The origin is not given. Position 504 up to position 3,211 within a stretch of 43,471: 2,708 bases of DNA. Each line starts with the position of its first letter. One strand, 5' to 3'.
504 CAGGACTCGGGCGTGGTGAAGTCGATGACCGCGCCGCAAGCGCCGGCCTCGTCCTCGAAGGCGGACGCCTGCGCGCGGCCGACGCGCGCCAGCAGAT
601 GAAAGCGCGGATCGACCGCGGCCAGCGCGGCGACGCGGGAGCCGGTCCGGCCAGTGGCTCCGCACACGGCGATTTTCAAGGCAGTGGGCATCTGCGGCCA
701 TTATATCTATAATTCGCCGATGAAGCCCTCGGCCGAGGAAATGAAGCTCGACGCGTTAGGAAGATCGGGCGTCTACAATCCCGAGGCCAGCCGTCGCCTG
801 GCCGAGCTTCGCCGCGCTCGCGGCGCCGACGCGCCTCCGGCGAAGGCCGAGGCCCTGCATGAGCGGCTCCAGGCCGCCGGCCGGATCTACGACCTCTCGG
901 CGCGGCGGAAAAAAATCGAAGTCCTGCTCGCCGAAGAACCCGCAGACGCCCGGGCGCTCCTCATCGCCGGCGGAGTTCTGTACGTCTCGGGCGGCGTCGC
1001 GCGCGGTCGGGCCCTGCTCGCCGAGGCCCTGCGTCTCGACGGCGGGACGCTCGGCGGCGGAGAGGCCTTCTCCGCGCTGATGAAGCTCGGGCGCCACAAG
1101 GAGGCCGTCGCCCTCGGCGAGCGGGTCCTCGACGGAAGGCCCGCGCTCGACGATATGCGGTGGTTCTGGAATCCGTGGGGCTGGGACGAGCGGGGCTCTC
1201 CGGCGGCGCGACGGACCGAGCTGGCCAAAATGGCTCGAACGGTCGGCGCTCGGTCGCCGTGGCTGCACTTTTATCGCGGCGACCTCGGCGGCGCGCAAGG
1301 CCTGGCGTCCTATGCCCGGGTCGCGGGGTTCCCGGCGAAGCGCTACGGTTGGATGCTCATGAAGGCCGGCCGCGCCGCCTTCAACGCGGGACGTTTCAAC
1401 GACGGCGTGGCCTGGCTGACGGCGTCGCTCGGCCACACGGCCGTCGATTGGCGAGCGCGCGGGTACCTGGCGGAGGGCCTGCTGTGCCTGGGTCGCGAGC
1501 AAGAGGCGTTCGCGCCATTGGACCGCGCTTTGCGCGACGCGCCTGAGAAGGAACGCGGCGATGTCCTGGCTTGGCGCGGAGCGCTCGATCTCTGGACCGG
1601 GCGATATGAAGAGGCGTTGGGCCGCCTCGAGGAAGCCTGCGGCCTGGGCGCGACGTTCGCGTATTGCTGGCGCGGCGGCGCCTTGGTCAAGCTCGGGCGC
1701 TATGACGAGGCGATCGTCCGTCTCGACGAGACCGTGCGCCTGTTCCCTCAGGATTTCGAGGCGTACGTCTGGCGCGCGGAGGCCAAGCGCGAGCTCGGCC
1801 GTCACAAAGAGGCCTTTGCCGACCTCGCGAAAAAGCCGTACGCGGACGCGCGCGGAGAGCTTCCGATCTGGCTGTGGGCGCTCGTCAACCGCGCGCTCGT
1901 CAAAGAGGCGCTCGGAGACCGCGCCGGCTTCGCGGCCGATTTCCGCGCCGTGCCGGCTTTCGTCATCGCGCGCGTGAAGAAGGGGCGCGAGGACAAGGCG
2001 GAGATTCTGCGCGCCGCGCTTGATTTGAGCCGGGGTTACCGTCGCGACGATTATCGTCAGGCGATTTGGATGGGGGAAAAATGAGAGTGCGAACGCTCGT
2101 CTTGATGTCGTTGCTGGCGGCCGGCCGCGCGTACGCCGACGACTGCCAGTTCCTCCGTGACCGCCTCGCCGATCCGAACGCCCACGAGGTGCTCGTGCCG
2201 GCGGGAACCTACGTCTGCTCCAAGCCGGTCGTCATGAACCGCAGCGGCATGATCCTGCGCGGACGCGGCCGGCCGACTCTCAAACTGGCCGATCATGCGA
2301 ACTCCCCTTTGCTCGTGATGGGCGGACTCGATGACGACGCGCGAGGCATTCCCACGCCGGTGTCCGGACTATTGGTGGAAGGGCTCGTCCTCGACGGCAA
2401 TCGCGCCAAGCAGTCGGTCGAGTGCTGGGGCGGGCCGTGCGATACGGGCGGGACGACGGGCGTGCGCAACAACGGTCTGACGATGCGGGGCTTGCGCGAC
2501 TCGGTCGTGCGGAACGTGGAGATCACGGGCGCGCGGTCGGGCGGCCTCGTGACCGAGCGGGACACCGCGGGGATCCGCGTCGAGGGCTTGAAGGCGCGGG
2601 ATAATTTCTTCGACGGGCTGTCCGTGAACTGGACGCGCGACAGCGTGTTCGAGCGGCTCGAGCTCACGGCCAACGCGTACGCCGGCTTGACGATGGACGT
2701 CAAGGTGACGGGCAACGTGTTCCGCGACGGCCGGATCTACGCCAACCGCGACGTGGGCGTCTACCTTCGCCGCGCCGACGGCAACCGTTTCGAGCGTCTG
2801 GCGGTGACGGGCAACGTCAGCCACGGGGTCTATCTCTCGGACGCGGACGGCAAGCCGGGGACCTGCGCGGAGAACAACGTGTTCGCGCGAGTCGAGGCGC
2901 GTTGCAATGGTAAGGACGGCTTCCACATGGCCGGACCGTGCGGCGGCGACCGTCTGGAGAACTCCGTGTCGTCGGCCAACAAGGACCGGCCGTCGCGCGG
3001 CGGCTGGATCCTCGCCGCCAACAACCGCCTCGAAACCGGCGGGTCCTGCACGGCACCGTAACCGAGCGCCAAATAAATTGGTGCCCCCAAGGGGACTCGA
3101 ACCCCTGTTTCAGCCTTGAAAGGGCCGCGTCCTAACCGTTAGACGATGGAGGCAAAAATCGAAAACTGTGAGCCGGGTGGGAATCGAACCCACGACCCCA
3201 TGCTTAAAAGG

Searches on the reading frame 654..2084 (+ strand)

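Call 9: search_protein_families(library=pfam, proteins=[window:654-2084:+], max_evalue=0.01)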
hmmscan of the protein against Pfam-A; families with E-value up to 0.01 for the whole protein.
window:654-2084:+ (476 aa): 12 families
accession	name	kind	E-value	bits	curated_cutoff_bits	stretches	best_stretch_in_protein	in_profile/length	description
PF07719.23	TPR_2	-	1.6e-09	37.5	27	1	336-367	3-34/34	Tetratricopeptide repeat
PF13432.12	TPR_16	-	4.1e-08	34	32.7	2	343-392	6-54/65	Tetratricopeptide repeat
PF13414.12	TPR_11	-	1.4e-07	31.6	26.8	1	343-379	3-39/42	TPR repeat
PF13181.12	TPR_8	-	7.4e-07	29.3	25.7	0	336-354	3-21/34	Tetratricopeptide repeat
PF14559.12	TPR_19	-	9.5e-07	29.5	25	1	345-387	2-44/68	Tetratricopeptide repeat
PF00515.34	TPR_1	-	3.7e-06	26.9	27.8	0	336-355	3-22/34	Tetratricopeptide repeat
PF13424.12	TPR_12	-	1.7e-05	25.4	30.1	0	337-389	6-59/77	Tetratricopeptide repeat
PF12895.13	ANAPC3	-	3.2e-05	24.6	27.2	0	348-394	3-49/82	Anaphase-promoting complex, cyclosome, subunit 3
PF03704.23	BTAD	-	6.8e-05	23.7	22.1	1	308-388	30-116/146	Bacterial transcriptional activator domain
PF13431.12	TPR_17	-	0.00026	21.5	24.4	0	359-387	4-32/34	Tetratricopeptide repeat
PF12968.13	DUF3856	-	0.0025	18.3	27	0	327-365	46-86/143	Domain of Unknown Function (DUF3856)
PF13428.12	TPR_14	-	0.0027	18.7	23.5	1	340-376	7-43/44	Tetratricopeptide repeat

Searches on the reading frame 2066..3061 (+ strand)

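Call 9: search_protein_families(library=pfam, proteins=[window:2066-3061:+], max_evalue=0.01)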
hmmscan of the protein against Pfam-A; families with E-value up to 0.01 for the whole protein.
window:2066-3061:+ (331 aa): 2 families
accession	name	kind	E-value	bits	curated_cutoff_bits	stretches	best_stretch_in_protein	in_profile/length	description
PF13229.12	Beta_helix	-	4e-12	46.5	25.9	1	168-305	9-137/158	Right handed beta helix region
PF05048.19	NosD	-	2.9e-09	37.1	23.6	1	133-262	14-138/212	Periplasmic copper-binding protein (NosD)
